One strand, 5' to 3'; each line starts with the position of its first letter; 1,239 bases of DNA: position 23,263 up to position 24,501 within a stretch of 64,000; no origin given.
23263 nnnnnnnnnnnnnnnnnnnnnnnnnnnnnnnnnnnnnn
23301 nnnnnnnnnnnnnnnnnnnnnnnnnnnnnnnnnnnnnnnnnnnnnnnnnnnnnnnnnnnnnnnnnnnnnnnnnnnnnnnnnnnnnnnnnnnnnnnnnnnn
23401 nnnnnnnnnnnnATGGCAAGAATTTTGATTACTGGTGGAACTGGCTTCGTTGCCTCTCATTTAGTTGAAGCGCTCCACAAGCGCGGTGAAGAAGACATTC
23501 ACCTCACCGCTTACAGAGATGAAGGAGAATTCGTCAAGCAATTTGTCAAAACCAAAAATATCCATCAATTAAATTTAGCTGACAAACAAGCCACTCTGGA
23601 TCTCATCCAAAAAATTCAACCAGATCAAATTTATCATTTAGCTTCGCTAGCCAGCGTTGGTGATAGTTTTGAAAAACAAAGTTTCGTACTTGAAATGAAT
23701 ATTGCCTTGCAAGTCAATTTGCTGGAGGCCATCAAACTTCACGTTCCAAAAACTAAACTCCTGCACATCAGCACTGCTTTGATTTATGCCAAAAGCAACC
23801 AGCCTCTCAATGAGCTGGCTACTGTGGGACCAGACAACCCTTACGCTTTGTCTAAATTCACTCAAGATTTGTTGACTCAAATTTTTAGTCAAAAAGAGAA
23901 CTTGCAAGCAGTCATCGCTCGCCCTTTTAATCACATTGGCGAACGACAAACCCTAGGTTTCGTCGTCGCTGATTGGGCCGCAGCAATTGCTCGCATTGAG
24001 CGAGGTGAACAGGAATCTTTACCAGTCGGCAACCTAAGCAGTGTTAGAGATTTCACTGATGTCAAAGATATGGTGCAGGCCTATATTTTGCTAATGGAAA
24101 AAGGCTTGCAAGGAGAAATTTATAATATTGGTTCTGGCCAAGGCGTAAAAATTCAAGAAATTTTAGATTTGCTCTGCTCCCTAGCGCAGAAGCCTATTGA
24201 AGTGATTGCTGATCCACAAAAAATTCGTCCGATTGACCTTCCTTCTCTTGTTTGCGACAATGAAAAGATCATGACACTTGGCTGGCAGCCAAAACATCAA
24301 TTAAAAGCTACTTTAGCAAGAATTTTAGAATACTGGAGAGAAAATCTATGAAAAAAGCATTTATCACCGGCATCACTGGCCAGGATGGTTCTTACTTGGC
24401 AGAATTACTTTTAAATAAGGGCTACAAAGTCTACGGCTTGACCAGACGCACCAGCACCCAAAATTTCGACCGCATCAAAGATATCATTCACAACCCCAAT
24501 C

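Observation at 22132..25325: ugd-rmd-gmd operon predicts UDP-glucuronate plus the rare sugar GDP-D-rhamnose; an rmlB-rmlD pair without rmlA/rmlC nearby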

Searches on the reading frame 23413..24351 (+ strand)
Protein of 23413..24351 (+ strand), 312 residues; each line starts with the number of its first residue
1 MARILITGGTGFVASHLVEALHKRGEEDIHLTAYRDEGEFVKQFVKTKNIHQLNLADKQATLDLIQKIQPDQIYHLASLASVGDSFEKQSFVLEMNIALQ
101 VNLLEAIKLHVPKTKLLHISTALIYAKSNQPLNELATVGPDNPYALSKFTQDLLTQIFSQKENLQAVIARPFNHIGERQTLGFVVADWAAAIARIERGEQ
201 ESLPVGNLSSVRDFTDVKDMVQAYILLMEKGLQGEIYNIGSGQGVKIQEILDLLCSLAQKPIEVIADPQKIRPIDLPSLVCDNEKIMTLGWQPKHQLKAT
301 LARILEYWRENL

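Call 3: search_protein_families(library=ncbifam, proteins=[window:23413-24351:+])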
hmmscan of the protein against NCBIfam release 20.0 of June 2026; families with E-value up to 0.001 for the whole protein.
window:23413-24351:+ (312 aa): 26 families (the best 25 are shown)
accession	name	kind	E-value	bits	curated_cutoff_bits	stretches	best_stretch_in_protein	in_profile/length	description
TIGR04180.1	EDH_00030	hypoth_equivalog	2.6e-40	138.3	475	1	4-295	1-296/297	NAD-dependent 4,6-dehydratase LegB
TIGR01181.1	dTDP_gluc_dehyt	equivalog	2.5e-38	132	365.1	1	3-311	1-314/321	dTDP-glucose 4,6-dehydratase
TIGR01179.1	galE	equivalog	2.8e-36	125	262.3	1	3-306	1-323/332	UDP-glucose 4-epimerase GalE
TIGR02197.1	heptose_epim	equivalog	1.1e-27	97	274.6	1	4-272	1-276/316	ADP-glyceromanno-heptose 6-epimerase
TIGR01472.1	gmd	equivalog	1.7e-26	93.3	415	1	47-260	55-270/342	GDP-mannose 4,6-dehydratase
NF047922.1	GDPFucSynFcl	equivalog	4e-21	75.8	500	1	3-309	4-302/308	GDP-L-fucose synthase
TIGR02622.1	CDP_4_6_dhtase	equivalog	9.4e-21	74.3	278.45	1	3-310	6-332/352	CDP-glucose 4,6-dehydratase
NF007956.0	PRK10675.1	subfamily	4.3e-17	62.3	394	1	3-299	2-320/338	UDP-glucose 4-epimerase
NF007582.0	PRK10217.1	equivalog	1.1e-16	60.9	698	1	1-301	1-324/355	dTDP-glucose 4,6-dehydratase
NF008360.0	PRK11150.1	equivalog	1.5e-16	60.5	452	1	4-274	2-271/310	ADP-glyceromanno-heptose 6-epimerase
NF007490.0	PRK10084.1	subfamily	6.4e-15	55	649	1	3-311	2-337/361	dTDP-glucose 4,6-dehydratase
NF052578.1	StrlDmthSdmBMthl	equivalog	1.1e-12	48.4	600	1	4-264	3-251/328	sterol demethylase protein SdmB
TIGR01214.1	rmlD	equivalog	2.8e-12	46.3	224.05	1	3-160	1-140/285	dTDP-4-dehydrorhamnose reductase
TIGR03466.1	HpnA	hypoth_equivalog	7.9e-11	41.4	367.65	1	3-263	2-251/327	hopanoid-associated sugar epimerase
NF008872.0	PRK11908.1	equivalog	9.2e-11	41.4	294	1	1-311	1-338/349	bifunctional UDP-4-keto-pentose/UDP-xylose synthase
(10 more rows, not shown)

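Call 4: search_protein_families(library=pfam, proteins=[window:23413-24351:+])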
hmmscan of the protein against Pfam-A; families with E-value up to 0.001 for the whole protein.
window:23413-24351:+ (312 aa): 6 families
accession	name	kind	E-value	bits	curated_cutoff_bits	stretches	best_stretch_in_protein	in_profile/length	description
PF16363.11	GDP_Man_Dehyd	-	3.2e-57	194.9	27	1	5-302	1-330/332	GDP-mannose 4,6 dehydratase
PF01370.27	Epimerase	-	1.5e-54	185.4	20.9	1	4-240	1-240/240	NAD dependent epimerase/dehydratase family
PF04321.23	RmlD_sub_bind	-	1.8e-10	40.8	27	1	3-151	2-132/287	RmlD substrate binding domain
PF07993.18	NAD_binding_4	-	1.9e-08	34.3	20.1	0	6-45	1-42/258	Male sterility protein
PF02719.21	Polysacc_synt_2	-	3.2e-08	33.5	20.2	1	4-260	1-249/293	Polysaccharide biosynthesis protein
PF01073.25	3Beta_HSD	-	2.6e-06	27.1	22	1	5-110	1-106/280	3-beta hydroxysteroid dehydrogenase/isomerase family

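Call 5: search_solved_structures(query=window:23413-24351:+, show_alignments=2)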
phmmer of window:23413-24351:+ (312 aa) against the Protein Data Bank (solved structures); distinct sequences matched with E-value up to 0.001: 135 (the best 60 are shown).
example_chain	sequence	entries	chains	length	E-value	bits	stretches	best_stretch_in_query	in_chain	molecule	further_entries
2pk3_A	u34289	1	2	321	1.8e-50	175.5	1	3-310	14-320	GDP-6-deoxy-D-lyxo-4-hexulose reductase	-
6x3b_A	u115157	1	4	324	1.2e-41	146.6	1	51-310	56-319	GDP-6-deoxy-D-mannose reductase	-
7us5_A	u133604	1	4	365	1.8e-31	113.2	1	4-311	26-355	GDP-D-GLYCERO-D-MANNO-HEPTOSE 4,6-DEHYDRATASE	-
4zrm_A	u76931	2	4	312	3.5e-28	102.4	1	3-312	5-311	UDP-glucose 4-epimerase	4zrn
4lw8_A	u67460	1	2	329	2.1e-27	99.8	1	3-304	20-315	Putative epimerase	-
2z1m_A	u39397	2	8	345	2.2e-25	93.2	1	3-269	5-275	GDP-D-mannose dehydratase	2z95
2p5u_A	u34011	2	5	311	6.2e-25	91.7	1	3-303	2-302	UDP-glucose 4-epimerase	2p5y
1db3_A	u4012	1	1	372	8.1e-23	84.8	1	5-254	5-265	GDP-MANNOSE 4,6-DEHYDRATASE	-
7kf3_A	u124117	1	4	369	1.3e-20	77.5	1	49-254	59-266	GDP-mannose 4,6-dehydratase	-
2hun_A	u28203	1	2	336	1.7e-20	77.2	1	3-311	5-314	336aa long hypothetical dTDP-glucose 4,6-dehydratase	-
5uzh_A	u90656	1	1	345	3e-20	76.4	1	5-252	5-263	NafoA.00085.b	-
1n7g_A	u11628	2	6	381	4.7e-20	75.7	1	48-296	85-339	GDP-D-mannose-4,6-dehydratase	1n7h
6dnt_A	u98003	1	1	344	5.2e-20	75.6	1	3-294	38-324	NAD-dependent epimerase/dehydratase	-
8wxk_A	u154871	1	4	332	5.7e-20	75.4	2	204-297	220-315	UDP-glucose 4-epimerase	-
6bwl_A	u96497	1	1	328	7.4e-20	75.1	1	3-304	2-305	Pal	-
6zl6_A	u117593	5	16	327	7.9e-20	75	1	3-260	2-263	Epimerase domain-containing protein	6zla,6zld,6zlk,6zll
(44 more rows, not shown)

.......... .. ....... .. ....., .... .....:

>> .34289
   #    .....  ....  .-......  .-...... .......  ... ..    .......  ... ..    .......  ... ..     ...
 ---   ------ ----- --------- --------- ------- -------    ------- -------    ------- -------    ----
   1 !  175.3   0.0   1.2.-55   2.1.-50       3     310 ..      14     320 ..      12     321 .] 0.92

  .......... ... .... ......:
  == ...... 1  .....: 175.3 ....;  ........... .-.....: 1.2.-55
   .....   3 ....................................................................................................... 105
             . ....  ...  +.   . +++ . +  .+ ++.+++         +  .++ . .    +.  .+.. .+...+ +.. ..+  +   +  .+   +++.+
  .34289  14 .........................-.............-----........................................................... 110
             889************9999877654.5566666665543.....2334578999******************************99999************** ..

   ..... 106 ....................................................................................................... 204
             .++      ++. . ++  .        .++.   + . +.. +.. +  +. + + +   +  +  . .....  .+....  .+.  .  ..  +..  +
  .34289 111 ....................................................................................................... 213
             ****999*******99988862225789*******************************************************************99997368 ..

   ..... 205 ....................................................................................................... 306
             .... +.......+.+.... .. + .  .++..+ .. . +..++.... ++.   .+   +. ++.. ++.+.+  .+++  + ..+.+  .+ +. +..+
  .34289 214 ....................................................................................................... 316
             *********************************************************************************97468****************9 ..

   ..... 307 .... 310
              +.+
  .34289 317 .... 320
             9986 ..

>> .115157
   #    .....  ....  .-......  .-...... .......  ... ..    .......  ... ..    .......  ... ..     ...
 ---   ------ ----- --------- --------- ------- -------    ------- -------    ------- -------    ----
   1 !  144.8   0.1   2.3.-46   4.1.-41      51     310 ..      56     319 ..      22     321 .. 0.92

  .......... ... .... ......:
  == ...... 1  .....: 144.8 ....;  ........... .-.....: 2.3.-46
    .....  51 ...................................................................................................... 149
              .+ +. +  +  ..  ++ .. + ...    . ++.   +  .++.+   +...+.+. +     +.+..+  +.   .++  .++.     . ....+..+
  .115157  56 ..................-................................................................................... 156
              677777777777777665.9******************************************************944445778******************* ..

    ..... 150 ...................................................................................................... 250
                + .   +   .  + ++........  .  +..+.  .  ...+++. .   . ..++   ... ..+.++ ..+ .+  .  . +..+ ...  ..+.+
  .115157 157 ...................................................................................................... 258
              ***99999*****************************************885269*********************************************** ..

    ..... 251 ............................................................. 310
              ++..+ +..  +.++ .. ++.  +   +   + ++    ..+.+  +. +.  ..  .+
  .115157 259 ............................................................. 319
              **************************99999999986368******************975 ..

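Call 13: find_encoding_contigs(protein=window:23413-24351:+, flank=10000, max_places=6)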
Protein window:23413-24351:+ (312 aa): 3 contigs read that carry it; 2 places shown.
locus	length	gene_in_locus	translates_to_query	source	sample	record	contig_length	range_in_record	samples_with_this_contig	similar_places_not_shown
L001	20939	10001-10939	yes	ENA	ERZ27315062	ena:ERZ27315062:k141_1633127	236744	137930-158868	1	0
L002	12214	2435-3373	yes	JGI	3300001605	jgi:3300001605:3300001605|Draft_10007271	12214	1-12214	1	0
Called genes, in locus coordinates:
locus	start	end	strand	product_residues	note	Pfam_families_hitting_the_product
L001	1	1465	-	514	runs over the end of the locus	PF13231:PMT_2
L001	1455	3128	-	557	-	-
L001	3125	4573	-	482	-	PF01943:Polysacc_synt, PF13440:Polysacc_synt_3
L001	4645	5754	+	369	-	PF03816:LytR_cpsA_psr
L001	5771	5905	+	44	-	-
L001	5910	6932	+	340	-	PF01073:3Beta_HSD, PF01370:Epimerase, PF02719:Polysacc_synt_2, PF04321:RmlD_sub_bind, PF07993:NAD_binding_4, PF13460:NAD_binding_10, PF16363:GDP_Man_Dehyd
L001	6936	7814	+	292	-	PF01370:Epimerase, PF04321:RmlD_sub_bind, PF01073:3Beta_HSD, PF02719:Polysacc_synt_2 (weak), PF16363:GDP_Man_Dehyd, PF07993:NAD_binding_4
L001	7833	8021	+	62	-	-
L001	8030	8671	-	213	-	PF01746:tRNA_m1G_MT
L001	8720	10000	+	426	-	PF01262:AlaDh_PNT_C (weak), PF02737:3HCDH_N (weak), PF03446:NAD_binding_2 (faint), PF03721:UDPG_MGDP_dh_N, PF00984:UDPG_MGDP_dh, PF03720:UDPG_MGDP_dh_C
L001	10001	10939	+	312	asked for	PF01073:3Beta_HSD (weak), PF01370:Epimerase, PF02719:Polysacc_synt_2, PF04321:RmlD_sub_bind, PF07993:NAD_binding_4 (faint), PF16363:GDP_Man_Dehyd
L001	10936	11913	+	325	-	PF01370:Epimerase, PF04321:RmlD_sub_bind, PF05368:NmrA (weak), PF16363:GDP_Man_Dehyd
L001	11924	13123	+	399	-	PF00535:Glycos_transf_2, PF13641:Glyco_tranf_2_3 (faint), PF04138:GtrA_DPMS_TM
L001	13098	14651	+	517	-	PF13231:PMT_2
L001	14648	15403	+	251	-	PF00535:Glycos_transf_2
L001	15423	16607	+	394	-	PF26314:MptA_B_family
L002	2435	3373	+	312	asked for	PF01073:3Beta_HSD (weak), PF01370:Epimerase, PF02719:Polysacc_synt_2, PF04321:RmlD_sub_bind, PF07993:NAD_binding_4 (faint), PF16363:GDP_Man_Dehyd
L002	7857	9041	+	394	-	PF26314:MptA_B_family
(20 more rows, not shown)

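Call 14: find_homologous_proteins(query=window:23413-24351:+)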
Query window:23413-24351:+ (312 aa): 1209 proteins with E <= 0.001 among 3298 candidates; the best 120 are listed.
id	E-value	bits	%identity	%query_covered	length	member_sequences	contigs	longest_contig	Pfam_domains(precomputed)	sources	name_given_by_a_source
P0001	3.8e-201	685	100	100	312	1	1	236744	PF04321.24,PF16363.12,PF02719.22,PF01073.26,PF07993.19,PF01370.28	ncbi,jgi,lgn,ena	-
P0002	2.8e-181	620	89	100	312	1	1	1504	PF04321.24,PF16363.12,PF02719.22,PF01073.26,PF07993.19,PF01370.28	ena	-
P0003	6.6e-152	523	78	99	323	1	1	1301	PF04321.24,PF16363.12,PF02719.22,PF07993.19,PF01370.28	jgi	-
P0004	2.6e-150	518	75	100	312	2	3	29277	PF04321.24,PF16363.12,PF07993.19,PF01370.28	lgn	-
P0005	1.9e-146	505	72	100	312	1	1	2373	PF04321.24,PF16363.12,PF02719.22,PF01073.26,PF07993.19,PF01370.28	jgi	jgi:GDP-4-dehydro-6-deoxy-D-mannose reductase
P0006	3.4e-142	491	70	100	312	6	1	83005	PF04321.24,PF16363.12,PF02719.22,PF07993.19,PF01370.28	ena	-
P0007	6.1e-141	487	70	100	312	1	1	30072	PF04321.24,PF16363.12,PF02719.22,PF01073.26,PF07993.19,PF01370.28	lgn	-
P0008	4.6e-140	484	70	100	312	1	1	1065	PF04321.24,PF16363.12,PF02719.22,PF01073.26,PF07993.19,PF01370.28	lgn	-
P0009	6.7e-140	484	68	100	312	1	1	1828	PF04321.24,PF16363.12,PF02719.22,PF01073.26,PF07993.19,PF01370.28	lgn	-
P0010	9.4e-140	483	69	100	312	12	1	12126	PF04321.24,PF16363.12,PF02719.22,PF01073.26,PF07993.19,PF01370.28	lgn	-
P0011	2.9e-139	482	67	100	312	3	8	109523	PF04321.24,PF16363.12,PF02719.22,PF01073.26,PF07993.19,PF01370.28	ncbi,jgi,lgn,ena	jgi:GDP-4-dehydro-6-deoxy-D-mannose reductase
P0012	3.0e-139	482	68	100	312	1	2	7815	PF04321.24,PF16363.12,PF02719.22,PF01073.26,PF07993.19,PF01370.28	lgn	-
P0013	1.2e-138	480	69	100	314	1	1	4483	PF04321.24,PF16363.12,PF02719.22,PF01073.26,PF07993.19,PF01370.28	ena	-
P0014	3.4e-138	478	69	100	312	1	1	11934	PF04321.24,PF16363.12,PF01073.26,PF07993.19,PF01370.28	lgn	-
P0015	6.3e-138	477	68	100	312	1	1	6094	PF04321.24,PF16363.12,PF02719.22,PF01073.26,PF07993.19,PF01370.28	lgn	-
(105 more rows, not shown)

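Call 42: list_cluster_members(proteins=[P0001, P0121, P0280, P0282, P0275, P0264, P0285, P0294, P0301, P0271])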
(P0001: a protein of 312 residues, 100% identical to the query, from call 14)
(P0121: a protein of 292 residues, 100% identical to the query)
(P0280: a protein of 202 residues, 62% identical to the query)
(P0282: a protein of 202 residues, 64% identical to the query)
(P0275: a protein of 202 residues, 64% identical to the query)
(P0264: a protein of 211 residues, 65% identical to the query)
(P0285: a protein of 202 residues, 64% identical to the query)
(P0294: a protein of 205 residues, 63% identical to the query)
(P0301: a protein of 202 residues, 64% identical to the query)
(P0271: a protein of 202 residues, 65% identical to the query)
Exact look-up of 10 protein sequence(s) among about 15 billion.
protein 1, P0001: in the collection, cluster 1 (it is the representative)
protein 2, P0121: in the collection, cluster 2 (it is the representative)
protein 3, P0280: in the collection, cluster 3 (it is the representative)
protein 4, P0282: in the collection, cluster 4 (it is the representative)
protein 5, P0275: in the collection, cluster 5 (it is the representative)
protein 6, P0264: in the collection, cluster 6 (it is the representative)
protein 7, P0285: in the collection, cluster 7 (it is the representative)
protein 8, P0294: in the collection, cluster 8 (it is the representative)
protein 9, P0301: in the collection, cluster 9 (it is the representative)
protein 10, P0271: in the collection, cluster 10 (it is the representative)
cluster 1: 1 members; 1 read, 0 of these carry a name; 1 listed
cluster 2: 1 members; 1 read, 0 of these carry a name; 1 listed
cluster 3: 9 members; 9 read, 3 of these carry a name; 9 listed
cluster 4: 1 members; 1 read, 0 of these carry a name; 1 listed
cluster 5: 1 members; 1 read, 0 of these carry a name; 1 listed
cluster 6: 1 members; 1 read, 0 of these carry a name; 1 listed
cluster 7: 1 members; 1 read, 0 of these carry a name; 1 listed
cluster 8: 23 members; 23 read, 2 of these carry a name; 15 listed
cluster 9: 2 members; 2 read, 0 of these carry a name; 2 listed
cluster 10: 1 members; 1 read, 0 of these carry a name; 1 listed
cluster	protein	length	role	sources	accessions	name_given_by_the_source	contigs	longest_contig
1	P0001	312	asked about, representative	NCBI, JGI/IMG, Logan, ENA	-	-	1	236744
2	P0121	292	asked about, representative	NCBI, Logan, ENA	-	-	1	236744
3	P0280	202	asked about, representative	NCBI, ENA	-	-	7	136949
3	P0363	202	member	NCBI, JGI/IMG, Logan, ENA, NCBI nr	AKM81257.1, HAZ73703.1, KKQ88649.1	MAG: hypothetical protein UT13_C0001G0296 [Candidatus Pacebacteria bacterium ... | MAG: dTDP-4-dehydrorhamnose 3,5-epimerase [candidate division TM6 bacterium ...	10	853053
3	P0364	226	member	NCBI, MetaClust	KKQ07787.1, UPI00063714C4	MAG: hypothetical protein US20_C0029G0001, partial [Candidatus Pacebacteria bacterium ... | status=active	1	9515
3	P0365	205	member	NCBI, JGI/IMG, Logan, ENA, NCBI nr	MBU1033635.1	dTDP-4-dehydrorhamnose 3,5-epimerase family protein [Patescibacteria group bacterium]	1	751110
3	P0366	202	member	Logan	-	-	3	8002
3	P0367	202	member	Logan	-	-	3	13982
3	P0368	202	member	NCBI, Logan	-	-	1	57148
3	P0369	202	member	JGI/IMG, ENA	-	-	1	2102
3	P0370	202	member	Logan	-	-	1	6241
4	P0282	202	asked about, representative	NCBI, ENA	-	-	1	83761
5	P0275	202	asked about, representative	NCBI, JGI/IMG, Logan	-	-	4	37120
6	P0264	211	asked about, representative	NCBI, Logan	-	-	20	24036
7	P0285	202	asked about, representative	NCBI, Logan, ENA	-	-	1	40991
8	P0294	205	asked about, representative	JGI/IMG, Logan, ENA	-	-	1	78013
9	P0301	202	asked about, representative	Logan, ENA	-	-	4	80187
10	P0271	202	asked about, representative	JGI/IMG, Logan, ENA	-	-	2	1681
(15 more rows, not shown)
